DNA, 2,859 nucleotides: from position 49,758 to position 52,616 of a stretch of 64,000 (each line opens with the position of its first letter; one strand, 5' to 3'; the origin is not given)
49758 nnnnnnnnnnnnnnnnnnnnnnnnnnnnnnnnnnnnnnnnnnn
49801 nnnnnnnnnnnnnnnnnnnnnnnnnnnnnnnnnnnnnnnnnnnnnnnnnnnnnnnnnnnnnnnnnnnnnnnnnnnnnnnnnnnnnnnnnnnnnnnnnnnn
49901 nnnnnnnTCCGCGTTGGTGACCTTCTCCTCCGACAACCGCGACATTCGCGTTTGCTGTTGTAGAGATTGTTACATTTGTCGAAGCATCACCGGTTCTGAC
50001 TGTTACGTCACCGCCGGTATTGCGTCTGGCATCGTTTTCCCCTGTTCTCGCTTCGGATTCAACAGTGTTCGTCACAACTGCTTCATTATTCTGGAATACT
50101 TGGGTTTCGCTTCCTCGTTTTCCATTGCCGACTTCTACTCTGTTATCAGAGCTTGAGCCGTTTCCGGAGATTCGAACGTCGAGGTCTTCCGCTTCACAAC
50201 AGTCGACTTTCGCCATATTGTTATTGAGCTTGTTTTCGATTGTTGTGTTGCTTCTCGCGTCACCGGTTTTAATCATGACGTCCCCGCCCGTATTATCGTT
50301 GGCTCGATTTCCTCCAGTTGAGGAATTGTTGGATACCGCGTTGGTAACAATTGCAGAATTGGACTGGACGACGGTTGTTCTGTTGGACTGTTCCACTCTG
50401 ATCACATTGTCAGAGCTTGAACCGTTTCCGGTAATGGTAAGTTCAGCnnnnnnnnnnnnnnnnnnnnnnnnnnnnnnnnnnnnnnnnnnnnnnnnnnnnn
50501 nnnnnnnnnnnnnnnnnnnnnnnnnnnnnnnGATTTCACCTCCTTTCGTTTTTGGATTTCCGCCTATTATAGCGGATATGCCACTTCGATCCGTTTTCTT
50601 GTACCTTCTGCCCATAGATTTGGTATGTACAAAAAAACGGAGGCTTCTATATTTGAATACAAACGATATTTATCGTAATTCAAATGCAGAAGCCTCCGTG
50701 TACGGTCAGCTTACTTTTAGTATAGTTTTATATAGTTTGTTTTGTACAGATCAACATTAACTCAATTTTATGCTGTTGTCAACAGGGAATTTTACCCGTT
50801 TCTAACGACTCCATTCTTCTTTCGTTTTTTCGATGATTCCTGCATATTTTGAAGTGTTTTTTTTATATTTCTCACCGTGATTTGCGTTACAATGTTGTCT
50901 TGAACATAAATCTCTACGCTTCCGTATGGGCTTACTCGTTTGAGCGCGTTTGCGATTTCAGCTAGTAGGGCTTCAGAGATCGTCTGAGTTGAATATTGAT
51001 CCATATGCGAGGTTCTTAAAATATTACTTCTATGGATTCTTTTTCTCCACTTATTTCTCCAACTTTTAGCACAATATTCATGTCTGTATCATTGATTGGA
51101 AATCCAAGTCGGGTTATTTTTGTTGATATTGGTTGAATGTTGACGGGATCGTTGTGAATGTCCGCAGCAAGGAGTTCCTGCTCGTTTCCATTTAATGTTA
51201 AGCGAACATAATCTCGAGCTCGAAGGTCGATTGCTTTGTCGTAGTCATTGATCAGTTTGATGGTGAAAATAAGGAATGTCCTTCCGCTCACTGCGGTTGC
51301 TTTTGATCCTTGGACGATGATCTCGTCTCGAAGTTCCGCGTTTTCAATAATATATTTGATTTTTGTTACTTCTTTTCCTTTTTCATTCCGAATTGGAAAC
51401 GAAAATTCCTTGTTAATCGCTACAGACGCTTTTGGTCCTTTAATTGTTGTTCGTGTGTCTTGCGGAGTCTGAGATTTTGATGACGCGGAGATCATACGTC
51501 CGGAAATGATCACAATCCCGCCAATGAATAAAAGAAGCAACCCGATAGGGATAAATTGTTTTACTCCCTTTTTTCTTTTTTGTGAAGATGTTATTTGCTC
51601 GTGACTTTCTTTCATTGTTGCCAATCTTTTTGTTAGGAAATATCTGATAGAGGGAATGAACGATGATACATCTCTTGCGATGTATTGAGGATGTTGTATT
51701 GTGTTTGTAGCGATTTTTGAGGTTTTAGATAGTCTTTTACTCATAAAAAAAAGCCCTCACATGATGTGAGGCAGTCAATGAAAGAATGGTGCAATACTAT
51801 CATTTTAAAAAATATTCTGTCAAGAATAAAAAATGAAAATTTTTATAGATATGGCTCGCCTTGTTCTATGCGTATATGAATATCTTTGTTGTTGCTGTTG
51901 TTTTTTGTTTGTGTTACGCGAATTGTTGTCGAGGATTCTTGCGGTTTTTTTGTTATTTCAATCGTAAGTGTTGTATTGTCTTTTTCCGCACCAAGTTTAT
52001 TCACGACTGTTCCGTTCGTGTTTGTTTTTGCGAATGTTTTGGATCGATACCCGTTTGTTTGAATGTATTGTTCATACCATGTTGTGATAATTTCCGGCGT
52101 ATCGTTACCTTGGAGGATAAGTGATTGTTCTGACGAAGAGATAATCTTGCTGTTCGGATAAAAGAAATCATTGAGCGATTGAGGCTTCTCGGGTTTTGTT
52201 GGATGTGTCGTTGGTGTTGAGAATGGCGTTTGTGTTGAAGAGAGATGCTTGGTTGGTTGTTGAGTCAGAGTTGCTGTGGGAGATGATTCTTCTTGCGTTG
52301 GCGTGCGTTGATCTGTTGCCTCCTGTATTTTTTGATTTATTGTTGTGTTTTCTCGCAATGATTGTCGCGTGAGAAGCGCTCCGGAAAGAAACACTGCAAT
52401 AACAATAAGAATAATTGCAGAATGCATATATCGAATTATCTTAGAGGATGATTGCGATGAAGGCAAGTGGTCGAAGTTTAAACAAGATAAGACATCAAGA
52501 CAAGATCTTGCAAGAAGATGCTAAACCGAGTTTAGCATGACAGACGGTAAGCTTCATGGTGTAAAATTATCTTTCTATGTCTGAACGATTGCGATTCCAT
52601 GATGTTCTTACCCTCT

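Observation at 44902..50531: Four paralogous secreted proteins built from an unrecognised ~90-100 aa Asn/Thr/Gly-rich repeat with a conserved Cys pair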

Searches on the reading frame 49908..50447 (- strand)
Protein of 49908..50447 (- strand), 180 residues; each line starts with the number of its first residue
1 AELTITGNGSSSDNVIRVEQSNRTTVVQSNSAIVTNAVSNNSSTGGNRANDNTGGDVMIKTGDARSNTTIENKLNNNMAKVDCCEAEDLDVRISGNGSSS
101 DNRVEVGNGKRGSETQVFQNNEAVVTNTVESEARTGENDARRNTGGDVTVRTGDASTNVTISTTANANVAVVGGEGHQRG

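Call 47: predict_structure(alignment_id=A2)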
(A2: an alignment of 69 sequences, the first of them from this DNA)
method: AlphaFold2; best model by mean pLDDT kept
length: 180 residues; sequences in the alignment: 69
mean_pLDDT: 59.4   pTM: 0.37
mean pLDDT of the five models: 59.4, 53.1, 49.6, 49.5, 41.1
residues with pLDDT >= 90: 0; 70-90: 34; 50-70: 115; < 50: 31
segments of 3 or more residues with pLDDT < 50: 7-10, 12-14, 95-100, 108-112, 174-177
pLDDT, mean of each block of 10 residues (from residue 1): 48 49 54 62 70 73 73 59 55 49 51 53 61 67 69 71 57 48
secondary structure, 60 per line:
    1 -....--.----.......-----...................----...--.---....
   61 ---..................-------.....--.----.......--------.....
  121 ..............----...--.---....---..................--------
elements in order: E2-5 E13-19 E25-43 E48-50 E57-60 E64-81 E89-93 E101-107 E116-134 E139-141 E148-151 E155-172

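Call 50: fold_search(model_id=the predicted structure, library=pdb)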
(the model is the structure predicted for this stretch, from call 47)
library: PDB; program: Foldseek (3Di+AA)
matches with E <= 10: 17; with E <= 0.001: 0
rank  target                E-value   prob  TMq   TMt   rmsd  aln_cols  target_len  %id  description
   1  9u4u_A                2.0e-02  0.02  0.08  0.09  28.6       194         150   18  Structure of the functional amyloid FapC from Pseudomonas sp.UK4 (released 2025-08-06)
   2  9nqd_0                1.2e-01  0.03  0.11  0.11  30.5       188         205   11  Structure of Pseudomonas FapC Biofilm-Forming Functional Amyloid (released 2025-06-25)
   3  4ygu_B                7.3e-01  0.01  0.10  0.10  31.1       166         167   10  Crystal structure of a putative adhesin (BACEGG_01763) from Bacteroides eggerthii DSM 20697 at 2.20 A resolution (released 2015-03-11)
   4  4ygu_A                8.8e-01  0.01  0.10  0.10  31.1       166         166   11  Crystal structure of a putative adhesin (BACEGG_01763) from Bacteroides eggerthii DSM 20697 at 2.20 A resolution (released 2015-03-11)
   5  4ygu_C                8.8e-01  0.01  0.09  0.09  31.1       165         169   10  Crystal structure of a putative adhesin (BACEGG_01763) from Bacteroides eggerthii DSM 20697 at 2.20 A resolution (released 2015-03-11)
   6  8enq_A                2.0e+00  0.01  0.07  0.09  25.7       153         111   20  E. coli CsgA fibril (218-pixel box size) (released 2023-10-04)
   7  4peu                  4.3e+00  0.00  0.09  0.07  28.0       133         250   16  Structure of the polysaccharide lyase-like protein Cthe_2159 from C. thermocellum, native form with Calcium bound (released 2014-10-01)
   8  8x1o                  4.3e+00  0.00  0.08  0.07  27.2       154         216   11  Crystal structure of M249C/N270C mutant of FfIBP (released 2024-11-13)
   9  5awg_E                5.2e+00  0.01  0.11  0.06  26.7       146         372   13  Crystal structure of Hg-bound SufB-SufC-SufD complex from Escherichia coli (released 2015-11-11)
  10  7b8b_A                5.9e+00  0.00  0.08  0.04  29.7       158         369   16  ADPG2 - ENDOPOLYGALACTURONASE FROM ARABIDOPSIS THALIANA (released 2022-06-22)
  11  9li0_A                6.3e+00  0.00  0.07  0.06  31.3       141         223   14  Crystal structure of engineered ice-binding protein (M74I and A97V) from Candidatus Cryosericum odellii strain SMC5_16 (released 2025-09-03)
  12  5awf_A                6.7e+00  0.00  0.11  0.06  28.6       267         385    9  Crystal structure of SufB-SufC-SufD complex from Escherichia coli (released 2015-11-11)
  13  7ehk                  7.6e+00  0.00  0.08  0.07  29.5       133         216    9  Crystal structure of C107S mutant of FfIBP (released 2022-03-02)
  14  6gls_B                8.1e+00  0.01  0.09  0.10  10.7        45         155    9  Crystal structure of hMTH1 N33G in complex with TH scaffold 1 in the absence of acetate (released 2019-02-20)
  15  7muc_AM               8.1e+00  0.00  0.13  0.09  30.0       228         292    8  Legionella pneumophila Dot/Icm T4SS C1 Reconstruction (released 2021-10-06)
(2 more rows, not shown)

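Call 61: search_protein_representatives(alignment_id=A2)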
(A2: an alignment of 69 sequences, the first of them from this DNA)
Query: 69 sequences, 173 profile positions. Proteins with E-value up to 0.001 (for the whole library): 3198; up to 1e-10: 2097; up to 1e-30: 909. The best 150 are listed.
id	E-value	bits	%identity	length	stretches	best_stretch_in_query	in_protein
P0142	6.8e-137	468.9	-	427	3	1-165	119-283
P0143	4.1e-127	437.0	-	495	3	3-169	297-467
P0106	1.2e-125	432.3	-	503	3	2-171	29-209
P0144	2.2e-124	428.1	-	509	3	2-171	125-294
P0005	5.9e-124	426.7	-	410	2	2-169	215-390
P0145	3.5e-118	407.9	-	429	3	2-168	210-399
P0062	1.2e-117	406.2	-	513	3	2-171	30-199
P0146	2.7e-115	398.5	-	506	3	2-169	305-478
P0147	5.2e-112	387.8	-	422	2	2-170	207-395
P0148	1.2e-111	386.6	-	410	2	2-169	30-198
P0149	1.9e-110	382.7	-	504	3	2-169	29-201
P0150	1.1e-109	380.2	-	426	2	2-169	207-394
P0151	1.6e-108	376.4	-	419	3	1-170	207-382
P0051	2.4e-108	375.9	-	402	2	1-171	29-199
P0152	3.1e-107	372.3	-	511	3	12-168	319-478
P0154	1.3e-105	367.0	-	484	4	1-167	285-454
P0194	1.9e-91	320.9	-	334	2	5-170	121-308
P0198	5.1e-91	319.5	-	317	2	2-171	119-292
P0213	3.0e-88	310.5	-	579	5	9-164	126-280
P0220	5.8e-87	306.3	-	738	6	2-168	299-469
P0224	1.5e-86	305.0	-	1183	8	9-168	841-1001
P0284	3.4e-75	268.0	-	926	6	9-163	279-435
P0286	4.7e-75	267.5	-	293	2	1-171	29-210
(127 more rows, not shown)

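Call 63: list_cluster_members(proteins=[P0224, P0284, P0220, P0213, P0142, P0143, P0194, P0198, P0286, P0154])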
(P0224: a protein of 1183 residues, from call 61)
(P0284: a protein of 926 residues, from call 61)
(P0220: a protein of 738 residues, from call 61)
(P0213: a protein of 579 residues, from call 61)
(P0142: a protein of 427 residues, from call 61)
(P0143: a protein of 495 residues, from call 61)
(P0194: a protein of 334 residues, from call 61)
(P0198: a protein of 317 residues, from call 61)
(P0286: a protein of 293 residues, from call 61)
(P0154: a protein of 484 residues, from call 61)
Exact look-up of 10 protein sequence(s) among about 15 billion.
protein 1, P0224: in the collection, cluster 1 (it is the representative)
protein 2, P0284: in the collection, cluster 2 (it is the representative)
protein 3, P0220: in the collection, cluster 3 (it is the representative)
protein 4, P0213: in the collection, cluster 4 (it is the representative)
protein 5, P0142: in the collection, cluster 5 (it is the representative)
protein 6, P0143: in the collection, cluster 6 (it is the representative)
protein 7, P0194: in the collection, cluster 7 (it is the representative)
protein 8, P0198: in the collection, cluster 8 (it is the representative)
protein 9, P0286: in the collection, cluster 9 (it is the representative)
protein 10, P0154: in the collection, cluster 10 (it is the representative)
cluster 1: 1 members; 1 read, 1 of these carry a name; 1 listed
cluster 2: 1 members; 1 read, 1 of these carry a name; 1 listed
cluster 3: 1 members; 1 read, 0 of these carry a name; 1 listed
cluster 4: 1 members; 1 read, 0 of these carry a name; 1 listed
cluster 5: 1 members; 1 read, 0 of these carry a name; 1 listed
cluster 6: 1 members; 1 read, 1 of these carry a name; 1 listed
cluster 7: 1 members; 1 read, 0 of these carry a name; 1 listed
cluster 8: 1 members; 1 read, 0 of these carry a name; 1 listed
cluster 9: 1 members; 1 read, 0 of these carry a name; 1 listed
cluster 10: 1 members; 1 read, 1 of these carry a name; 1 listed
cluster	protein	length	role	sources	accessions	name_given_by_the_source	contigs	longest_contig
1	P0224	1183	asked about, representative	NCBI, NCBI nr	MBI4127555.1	MAG: hypothetical protein HY459_00640 [Parcubacteria group bacterium] | hypothetical protein [Parcubacteria group bacterium]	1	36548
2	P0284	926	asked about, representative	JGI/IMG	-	hypothetical protein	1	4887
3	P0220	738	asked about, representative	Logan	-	-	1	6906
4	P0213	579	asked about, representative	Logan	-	-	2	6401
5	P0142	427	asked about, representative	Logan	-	-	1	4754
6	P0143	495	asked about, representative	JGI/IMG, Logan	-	hypothetical protein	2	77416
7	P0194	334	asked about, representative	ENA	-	-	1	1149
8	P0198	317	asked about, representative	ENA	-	-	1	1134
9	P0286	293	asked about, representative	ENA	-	-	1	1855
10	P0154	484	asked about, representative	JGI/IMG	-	hypothetical protein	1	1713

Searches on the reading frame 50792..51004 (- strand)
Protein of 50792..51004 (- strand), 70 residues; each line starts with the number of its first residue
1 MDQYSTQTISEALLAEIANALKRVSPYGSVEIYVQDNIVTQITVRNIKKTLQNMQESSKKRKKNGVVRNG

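Call 77: search_protein_families(library=pfam, proteins=[window:50792-51004:-], max_evalue=0.01)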
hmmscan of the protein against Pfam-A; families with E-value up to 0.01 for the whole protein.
window:50792-51004:- (70 aa): 1 family
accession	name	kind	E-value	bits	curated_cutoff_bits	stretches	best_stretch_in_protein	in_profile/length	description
PF10055.14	DUF2292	-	7.7e-07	29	22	1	14-42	2-29/37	Uncharacterized small protein (DUF2292)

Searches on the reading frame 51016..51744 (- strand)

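Call 3: search_protein_families(library=pfam, proteins=[window:51016-51744:-], max_evalue=1)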
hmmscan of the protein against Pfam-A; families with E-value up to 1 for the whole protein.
window:51016-51744:- (242 aa): 3 families
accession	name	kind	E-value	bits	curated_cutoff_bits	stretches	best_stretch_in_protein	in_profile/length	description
PF02507.20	PSI_PsaF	-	0.063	13.6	27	1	58-120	96-159/172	Photosystem I reaction centre subunit III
PF16112.10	DUF4830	-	0.1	13.5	23.5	1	106-142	31-67/84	Domain of unknown function (DUF4830)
PF13314.11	DUF4083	-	0.24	11.8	25.4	0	65-93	10-38/57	Domain of unknown function (DUF4083)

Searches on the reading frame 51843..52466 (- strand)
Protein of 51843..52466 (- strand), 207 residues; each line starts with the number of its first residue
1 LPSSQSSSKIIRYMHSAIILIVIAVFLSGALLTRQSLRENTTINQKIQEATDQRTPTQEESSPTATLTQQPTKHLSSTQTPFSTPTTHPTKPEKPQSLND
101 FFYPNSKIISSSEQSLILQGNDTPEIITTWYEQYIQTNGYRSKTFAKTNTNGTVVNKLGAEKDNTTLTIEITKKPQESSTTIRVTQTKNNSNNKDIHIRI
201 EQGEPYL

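Call 3: search_protein_families(library=pfam, proteins=[window:51843-52466:-], max_evalue=1)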
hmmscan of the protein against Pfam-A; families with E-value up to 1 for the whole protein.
window:51843-52466:- (207 aa): 3 families
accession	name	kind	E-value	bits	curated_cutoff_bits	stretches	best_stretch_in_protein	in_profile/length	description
PF17247.7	DUF5316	-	0.0053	16.9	28.7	1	17-54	13-48/74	Family of unknown function (DUF5316)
PF04145.20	Ctr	-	0.0098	16.9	25.3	1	12-89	24-102/151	Ctr copper transporter family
PF17547.7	DUF5462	-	0.31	10.8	25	1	159-201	55-97/157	Family of unknown function (DUF5462)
